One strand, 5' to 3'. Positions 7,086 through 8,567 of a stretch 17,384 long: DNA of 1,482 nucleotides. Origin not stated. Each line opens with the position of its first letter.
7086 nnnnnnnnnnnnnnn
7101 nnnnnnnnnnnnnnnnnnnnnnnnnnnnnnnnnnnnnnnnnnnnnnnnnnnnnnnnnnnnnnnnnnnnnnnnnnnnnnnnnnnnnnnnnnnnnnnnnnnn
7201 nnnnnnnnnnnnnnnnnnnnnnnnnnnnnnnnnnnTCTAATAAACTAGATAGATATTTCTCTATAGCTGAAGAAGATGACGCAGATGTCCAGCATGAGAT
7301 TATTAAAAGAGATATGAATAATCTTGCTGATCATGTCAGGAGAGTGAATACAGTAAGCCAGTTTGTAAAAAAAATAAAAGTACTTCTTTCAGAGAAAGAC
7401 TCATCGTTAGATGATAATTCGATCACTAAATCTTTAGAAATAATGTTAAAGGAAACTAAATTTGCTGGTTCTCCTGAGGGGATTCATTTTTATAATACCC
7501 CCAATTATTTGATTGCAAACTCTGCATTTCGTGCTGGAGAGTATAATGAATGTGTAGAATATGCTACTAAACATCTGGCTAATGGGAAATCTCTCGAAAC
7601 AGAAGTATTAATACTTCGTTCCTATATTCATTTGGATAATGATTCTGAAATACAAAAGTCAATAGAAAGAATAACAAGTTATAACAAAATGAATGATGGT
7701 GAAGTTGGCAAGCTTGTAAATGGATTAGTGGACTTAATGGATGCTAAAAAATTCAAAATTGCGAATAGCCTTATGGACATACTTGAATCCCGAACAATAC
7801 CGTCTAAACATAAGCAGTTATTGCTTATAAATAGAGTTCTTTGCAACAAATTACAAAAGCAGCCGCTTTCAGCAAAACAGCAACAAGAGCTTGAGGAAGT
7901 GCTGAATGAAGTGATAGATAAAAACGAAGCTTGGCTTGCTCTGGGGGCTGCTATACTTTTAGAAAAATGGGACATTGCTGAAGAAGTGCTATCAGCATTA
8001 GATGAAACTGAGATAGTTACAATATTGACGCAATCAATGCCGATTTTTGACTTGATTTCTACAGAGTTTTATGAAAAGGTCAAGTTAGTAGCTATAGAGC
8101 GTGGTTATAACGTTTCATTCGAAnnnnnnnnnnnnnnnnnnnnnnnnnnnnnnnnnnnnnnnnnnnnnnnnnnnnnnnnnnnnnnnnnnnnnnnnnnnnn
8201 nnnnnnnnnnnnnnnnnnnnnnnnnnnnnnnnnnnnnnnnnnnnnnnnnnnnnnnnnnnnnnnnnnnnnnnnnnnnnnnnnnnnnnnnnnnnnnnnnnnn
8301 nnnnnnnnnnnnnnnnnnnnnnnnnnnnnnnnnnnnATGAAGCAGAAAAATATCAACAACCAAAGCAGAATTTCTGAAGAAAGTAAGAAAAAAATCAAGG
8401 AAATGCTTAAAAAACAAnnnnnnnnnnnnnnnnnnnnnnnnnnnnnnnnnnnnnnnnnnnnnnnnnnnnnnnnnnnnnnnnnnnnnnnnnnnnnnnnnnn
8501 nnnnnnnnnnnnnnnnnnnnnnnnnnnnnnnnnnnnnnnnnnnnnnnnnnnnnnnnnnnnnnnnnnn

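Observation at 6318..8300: Single-gene SIR2-family protein with an unassigned helical C-terminal half, sitting where the lambda immunity region should be: candidate undescribed anti-phage defence system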

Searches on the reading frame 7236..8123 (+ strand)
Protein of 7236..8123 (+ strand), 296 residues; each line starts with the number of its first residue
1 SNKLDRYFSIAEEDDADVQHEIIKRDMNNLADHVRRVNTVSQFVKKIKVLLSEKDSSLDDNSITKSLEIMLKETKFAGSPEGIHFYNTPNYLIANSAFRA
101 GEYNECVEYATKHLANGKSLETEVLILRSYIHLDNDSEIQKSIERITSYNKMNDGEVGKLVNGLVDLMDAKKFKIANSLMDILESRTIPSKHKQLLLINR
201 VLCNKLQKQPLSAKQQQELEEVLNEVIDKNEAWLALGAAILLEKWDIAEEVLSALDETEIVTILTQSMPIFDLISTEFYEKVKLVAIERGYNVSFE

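Call 81: search_protein_representatives(protein=window:7236-8123:+)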
Query: 296 residues. Proteins with E-value up to 0.001 (for the whole library): 16; up to 1e-10: 7; up to 1e-30: 3. The best 16 are listed.
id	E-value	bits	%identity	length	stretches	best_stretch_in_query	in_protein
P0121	1.8e-155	532.4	100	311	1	44-296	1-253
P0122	2.8e-37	145.0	56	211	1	168-296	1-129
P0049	5.4e-36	140.8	28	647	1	2-293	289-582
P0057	3.4e-22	95.5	22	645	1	3-292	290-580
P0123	5.3e-21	91.6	29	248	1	114-293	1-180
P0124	4.6e-18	82.0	26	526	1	15-289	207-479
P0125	2.9e-12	63.0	21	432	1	2-291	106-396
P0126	2.0e-10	57.0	50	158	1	224-293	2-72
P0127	3.9e-10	56.0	31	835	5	65-116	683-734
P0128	1.3e-09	54.3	45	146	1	228-293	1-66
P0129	9.1e-08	48.2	34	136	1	200-286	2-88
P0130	5.0e-07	45.8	29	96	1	66-156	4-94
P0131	1.8e-05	40.7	27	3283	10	220-284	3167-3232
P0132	2.8e-05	40.1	29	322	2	197-281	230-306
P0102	2.0e-04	37.3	21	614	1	38-276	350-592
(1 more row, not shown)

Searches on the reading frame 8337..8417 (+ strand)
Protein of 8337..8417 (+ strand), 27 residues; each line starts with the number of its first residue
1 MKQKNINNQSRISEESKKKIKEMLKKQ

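Call 90: search_protein_families(library=pfam, alignment_id=A2, max_evalue=1)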
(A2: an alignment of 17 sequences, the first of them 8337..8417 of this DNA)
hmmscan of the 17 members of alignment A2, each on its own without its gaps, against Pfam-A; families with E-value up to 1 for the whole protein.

A. member 1, window:8337-8417:+ (27 aa): 2 families
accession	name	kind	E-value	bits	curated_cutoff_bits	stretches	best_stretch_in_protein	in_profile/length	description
PF00356.27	LacI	-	0.019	15.2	27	1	5-25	19-39/46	Bacterial regulatory proteins, lacI family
PF10346.14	Con-6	-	0.061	13.6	25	1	10-26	16-32/34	Conidiation protein 6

B. families by the number of members that match (of 17 scanned): 8 families
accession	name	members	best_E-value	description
PF10346.14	Con-6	2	0.061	Conidiation protein 6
PF00356.27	LacI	1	0.019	Bacterial regulatory proteins, lacI family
PF09047.15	MEF2_binding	1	0.02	MEF2 binding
PF13932.14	SAM_GIDA_C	1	0.045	tRNA modifying enzyme MnmG/GidA C-terminal helical bundle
PF12845.12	TBD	1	0.048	TBD domain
PF08365.16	IGF2_C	1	0.057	Insulin-like growth factor II E-peptide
PF13309.12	HTH_22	1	0.058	HTH domain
PF24219.2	DUF7438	1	0.091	Family of unknown function (DUF7438)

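Call 91: search_protein_families(library=phrogs, proteins=[window:8337-8417:+], max_evalue=0.1)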
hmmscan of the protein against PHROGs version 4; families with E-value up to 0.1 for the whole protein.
window:8337-8417:+ (27 aa): 0 families
